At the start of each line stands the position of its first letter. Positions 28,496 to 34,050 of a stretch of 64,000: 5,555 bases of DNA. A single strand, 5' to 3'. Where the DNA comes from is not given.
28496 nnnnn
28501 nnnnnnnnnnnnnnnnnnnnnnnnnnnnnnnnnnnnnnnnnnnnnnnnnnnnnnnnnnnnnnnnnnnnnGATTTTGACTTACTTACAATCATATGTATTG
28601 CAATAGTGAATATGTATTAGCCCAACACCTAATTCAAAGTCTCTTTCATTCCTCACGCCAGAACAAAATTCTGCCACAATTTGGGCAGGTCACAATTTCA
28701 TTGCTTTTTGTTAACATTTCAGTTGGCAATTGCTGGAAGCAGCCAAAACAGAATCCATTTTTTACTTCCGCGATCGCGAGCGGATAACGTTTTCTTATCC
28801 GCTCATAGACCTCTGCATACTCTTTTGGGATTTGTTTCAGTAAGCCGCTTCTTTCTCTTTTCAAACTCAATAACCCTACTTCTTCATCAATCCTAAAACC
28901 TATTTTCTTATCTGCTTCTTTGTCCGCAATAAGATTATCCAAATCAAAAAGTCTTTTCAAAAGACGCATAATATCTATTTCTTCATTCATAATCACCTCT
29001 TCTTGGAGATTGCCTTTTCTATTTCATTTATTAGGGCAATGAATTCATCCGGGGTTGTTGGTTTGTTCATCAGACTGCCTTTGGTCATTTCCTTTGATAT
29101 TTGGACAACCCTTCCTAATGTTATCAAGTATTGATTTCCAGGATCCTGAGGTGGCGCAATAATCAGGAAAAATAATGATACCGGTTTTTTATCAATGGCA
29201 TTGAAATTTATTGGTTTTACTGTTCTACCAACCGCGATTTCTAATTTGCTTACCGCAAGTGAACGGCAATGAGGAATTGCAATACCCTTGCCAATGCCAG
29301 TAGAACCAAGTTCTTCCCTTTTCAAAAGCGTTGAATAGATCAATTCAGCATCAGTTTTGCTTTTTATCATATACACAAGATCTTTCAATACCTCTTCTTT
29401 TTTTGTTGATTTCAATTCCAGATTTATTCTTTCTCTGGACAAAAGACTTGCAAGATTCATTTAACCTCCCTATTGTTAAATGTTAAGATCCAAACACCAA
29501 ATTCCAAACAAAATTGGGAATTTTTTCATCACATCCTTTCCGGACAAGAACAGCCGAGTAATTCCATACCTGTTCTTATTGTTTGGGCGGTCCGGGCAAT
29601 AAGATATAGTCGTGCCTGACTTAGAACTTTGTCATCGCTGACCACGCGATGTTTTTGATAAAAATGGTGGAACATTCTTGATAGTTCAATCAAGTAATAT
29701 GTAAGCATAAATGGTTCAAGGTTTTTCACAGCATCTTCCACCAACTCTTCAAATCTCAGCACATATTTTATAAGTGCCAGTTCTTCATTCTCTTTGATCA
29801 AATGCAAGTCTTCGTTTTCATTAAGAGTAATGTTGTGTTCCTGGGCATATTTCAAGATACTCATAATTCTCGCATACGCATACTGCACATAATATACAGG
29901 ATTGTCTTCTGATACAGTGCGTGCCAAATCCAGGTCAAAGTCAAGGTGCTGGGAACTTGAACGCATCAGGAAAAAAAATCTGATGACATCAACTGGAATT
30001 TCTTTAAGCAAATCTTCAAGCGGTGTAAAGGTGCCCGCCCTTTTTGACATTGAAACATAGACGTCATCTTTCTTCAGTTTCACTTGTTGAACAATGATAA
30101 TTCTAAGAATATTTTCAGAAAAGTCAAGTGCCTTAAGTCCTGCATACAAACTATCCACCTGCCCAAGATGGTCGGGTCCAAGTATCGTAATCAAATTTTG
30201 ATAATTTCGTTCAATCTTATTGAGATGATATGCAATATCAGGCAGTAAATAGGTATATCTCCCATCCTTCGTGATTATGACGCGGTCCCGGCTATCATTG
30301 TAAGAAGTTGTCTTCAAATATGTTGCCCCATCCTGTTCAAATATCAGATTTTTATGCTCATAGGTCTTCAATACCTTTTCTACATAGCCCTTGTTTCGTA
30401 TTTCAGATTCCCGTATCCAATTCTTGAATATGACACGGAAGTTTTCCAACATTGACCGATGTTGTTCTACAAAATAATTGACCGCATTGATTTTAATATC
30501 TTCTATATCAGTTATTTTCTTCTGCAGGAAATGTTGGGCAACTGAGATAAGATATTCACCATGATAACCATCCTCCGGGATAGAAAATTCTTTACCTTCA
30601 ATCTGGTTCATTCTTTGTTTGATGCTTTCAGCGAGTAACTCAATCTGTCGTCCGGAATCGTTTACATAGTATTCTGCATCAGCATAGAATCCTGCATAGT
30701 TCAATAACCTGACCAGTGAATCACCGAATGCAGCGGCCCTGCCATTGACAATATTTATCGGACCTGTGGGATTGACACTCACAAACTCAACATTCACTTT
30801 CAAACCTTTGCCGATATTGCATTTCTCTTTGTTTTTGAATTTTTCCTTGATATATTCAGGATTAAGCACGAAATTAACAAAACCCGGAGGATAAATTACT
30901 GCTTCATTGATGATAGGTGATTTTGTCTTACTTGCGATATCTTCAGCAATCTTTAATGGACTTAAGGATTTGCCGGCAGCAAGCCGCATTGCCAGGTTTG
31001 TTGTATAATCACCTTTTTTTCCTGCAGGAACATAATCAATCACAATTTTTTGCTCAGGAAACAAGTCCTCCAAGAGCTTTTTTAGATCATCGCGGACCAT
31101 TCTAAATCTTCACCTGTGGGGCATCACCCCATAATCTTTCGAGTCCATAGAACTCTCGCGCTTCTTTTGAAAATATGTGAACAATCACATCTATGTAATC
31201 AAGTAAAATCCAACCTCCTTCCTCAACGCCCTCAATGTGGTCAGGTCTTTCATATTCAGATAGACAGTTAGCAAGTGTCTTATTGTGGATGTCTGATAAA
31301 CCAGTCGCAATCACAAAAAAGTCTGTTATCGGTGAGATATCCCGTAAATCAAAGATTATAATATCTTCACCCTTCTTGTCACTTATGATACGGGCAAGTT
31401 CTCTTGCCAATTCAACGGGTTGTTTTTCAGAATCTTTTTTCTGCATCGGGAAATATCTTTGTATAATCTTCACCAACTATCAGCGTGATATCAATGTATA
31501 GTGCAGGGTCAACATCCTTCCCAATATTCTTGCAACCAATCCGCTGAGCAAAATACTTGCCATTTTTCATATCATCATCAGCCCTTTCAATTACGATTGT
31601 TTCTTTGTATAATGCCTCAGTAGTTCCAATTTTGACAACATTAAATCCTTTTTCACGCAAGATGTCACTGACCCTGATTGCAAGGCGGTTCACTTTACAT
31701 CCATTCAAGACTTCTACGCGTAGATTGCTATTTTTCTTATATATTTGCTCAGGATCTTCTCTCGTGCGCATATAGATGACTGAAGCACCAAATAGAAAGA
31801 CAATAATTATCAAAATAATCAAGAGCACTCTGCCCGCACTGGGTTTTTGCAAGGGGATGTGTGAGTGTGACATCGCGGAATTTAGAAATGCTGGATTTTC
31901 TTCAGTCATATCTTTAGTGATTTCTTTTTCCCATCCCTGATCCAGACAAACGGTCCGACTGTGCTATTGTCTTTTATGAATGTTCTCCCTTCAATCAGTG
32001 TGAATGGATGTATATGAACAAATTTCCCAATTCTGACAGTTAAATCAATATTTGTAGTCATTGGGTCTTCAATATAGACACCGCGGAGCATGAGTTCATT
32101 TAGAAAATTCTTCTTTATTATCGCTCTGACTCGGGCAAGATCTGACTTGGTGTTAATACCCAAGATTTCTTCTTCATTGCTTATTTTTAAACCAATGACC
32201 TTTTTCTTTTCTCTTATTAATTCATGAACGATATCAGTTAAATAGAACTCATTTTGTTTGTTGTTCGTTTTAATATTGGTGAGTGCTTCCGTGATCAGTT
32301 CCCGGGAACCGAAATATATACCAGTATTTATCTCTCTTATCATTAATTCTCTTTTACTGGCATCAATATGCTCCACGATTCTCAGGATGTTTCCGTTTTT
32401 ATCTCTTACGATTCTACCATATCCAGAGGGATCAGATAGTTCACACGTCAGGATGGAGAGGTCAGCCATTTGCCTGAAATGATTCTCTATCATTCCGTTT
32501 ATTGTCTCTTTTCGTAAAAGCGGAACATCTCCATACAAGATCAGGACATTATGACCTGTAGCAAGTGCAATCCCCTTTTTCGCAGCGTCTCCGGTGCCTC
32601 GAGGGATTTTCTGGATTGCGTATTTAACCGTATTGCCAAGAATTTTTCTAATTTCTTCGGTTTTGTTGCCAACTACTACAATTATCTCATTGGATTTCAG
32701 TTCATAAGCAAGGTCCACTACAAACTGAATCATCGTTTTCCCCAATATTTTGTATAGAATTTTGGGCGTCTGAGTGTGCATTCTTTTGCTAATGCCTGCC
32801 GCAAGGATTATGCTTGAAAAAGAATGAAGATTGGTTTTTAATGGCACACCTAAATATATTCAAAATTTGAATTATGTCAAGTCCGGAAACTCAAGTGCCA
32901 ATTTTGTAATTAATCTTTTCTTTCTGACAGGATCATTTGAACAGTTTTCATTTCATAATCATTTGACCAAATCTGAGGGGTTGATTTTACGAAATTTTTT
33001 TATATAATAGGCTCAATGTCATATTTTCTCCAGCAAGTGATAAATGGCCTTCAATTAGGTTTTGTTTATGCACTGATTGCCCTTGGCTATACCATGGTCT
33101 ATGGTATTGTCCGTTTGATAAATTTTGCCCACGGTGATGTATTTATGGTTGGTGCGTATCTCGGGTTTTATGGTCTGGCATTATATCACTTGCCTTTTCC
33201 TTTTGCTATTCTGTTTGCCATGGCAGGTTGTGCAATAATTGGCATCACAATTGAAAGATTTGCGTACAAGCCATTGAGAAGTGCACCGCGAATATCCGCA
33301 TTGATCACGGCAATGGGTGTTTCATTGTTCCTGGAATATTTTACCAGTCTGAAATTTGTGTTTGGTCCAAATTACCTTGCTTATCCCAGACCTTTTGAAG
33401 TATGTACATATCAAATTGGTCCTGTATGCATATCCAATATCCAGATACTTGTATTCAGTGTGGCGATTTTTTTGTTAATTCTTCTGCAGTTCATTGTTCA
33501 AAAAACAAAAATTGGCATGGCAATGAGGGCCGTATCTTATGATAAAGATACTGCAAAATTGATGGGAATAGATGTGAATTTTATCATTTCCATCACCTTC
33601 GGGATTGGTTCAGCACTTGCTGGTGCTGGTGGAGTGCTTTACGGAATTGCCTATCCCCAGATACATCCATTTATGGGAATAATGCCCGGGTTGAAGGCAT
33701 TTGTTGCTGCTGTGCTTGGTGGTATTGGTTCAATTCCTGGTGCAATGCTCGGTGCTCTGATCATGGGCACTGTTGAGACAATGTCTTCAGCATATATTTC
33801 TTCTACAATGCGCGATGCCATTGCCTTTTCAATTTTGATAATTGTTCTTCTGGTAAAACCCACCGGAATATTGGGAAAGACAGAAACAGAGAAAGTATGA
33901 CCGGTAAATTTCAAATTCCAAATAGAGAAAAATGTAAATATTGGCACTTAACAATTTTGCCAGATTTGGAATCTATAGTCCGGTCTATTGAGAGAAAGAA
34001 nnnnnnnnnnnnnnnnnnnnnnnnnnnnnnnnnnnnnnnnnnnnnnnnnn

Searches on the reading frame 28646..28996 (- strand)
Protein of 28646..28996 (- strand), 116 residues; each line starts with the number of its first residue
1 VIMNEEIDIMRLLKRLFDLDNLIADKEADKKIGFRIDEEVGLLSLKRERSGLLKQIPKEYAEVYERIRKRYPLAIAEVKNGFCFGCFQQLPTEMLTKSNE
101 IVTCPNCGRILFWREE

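Call 49: search_protein_families(library=pfam, proteins=[window:28646-28996:-], max_evalue=0.00001)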
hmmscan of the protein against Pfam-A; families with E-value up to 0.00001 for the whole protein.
window:28646-28996:- (116 aa): 1 family
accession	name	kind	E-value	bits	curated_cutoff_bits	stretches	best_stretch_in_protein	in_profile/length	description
PF02591.20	Zn_ribbon_9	-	2.6e-07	31.1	29.1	1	83-111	2-33/33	C4-type zinc ribbon domain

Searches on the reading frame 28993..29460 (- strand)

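Call 49: search_protein_families(library=pfam, proteins=[window:28993-29460:-], max_evalue=0.00001)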
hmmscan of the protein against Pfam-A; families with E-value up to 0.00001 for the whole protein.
window:28993-29460:- (155 aa): 1 family
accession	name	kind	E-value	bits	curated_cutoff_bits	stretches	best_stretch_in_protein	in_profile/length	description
PF00359.27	PTS_EIIA_2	-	5.1e-27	95.1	27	1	6-146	2-143/144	Phosphoenolpyruvate-dependent sugar phosphotransferase system, EIIA 2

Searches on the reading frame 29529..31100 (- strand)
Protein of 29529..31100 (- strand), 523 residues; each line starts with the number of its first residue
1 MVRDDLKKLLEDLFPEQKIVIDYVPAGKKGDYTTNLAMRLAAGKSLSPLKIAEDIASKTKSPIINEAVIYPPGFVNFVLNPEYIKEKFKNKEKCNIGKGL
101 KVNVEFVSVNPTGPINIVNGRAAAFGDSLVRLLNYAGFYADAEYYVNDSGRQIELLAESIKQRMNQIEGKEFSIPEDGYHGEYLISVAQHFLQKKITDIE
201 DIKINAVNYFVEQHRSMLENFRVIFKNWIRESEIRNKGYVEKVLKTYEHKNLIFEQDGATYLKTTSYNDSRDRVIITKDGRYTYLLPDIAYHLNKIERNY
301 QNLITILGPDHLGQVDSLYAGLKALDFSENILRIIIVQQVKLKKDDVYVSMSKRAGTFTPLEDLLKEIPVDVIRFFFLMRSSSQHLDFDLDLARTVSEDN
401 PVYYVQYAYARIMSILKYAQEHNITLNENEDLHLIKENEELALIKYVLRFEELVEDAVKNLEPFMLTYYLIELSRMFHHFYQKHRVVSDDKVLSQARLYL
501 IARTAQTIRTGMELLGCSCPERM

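Call 18: find_encoding_contigs(protein=window:29529-31100:-, flank=10000, max_places=1)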
Protein window:29529-31100:- (523 aa): no gene with exactly this product is on record in the collection.

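Call 49: search_protein_families(library=pfam, proteins=[window:29529-31100:-], max_evalue=0.00001)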
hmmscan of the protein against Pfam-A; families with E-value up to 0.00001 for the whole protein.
window:29529-31100:- (523 aa): 3 families
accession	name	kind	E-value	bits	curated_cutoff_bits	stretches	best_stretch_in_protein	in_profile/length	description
PF05746.21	DALR_1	-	3.1e-32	111.5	22.3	1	405-523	1-117/117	DALR anticodon binding domain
PF03485.21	Arg_tRNA_synt_N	-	2.9e-14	53.9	21.5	1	3-79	8-85/85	Arginyl tRNA synthetase N terminal domain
PF00750.26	tRNA-synt_1d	-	4.9e-14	52.5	23.3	1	93-367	13-297/349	tRNA synthetases class I (R), catalytic domain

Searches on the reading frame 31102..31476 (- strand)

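Call 49: search_protein_families(library=pfam, proteins=[window:31102-31476:-], max_evalue=0.00001)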
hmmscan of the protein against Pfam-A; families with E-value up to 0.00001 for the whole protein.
window:31102-31476:- (124 aa): 1 family
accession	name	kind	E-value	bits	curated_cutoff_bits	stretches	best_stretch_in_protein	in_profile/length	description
PF02410.21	RsfS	-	1.8e-28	99.1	21.6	1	26-116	2-98/98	Ribosomal silencing factor during starvation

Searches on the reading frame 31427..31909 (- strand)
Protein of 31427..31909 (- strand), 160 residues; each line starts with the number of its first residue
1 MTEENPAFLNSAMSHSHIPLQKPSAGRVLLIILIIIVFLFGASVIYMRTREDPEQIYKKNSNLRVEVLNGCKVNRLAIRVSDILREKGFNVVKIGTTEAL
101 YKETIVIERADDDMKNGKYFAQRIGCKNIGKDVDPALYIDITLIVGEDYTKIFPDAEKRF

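Call 49: search_protein_families(library=pfam, proteins=[window:31427-31909:-], max_evalue=0.00001)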
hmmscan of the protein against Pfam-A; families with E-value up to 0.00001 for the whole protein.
window:31427-31909:- (160 aa): 1 family
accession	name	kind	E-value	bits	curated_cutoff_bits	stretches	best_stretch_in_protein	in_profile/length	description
PF13399.11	LytR_C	-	1.7e-14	54.9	22.2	1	63-149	2-86/86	LytR cell envelope-related transcriptional attenuator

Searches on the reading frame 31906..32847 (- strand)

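Call 49: search_protein_families(library=pfam, proteins=[window:31906-32847:-], max_evalue=0.00001)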
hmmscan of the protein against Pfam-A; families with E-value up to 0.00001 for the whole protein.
window:31906-32847:- (313 aa): 4 families
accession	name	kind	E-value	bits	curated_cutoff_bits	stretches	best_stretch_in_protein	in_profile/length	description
PF12804.13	NTP_transf_3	-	2.1e-16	61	27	1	13-132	2-120/160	MobA-like NTP transferase domain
PF00483.29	NTP_transferase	-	2.5e-16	60.5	21.2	1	12-217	2-216/245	Nucleotidyl transferase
PF01128.25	IspD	-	5.8e-09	36.5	27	1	12-139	3-132/221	2-C-methyl-D-erythritol 4-phosphate cytidylyltransferase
PF02348.25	CTP_transf_3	-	3.7e-06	27.3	22.6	1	13-132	3-124/217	Cytidylyltransferase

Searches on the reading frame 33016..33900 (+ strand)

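Call 49: search_protein_families(library=pfam, proteins=[window:33016-33900:+], max_evalue=0.00001)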
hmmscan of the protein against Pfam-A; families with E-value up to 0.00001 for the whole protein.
window:33016-33900:+ (294 aa): 1 family
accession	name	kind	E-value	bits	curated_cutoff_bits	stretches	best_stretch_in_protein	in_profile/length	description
PF02653.21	BPD_transp_2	-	7.9e-45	153.5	26.8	1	8-278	2-269/269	Branched-chain amino acid transport system / permease component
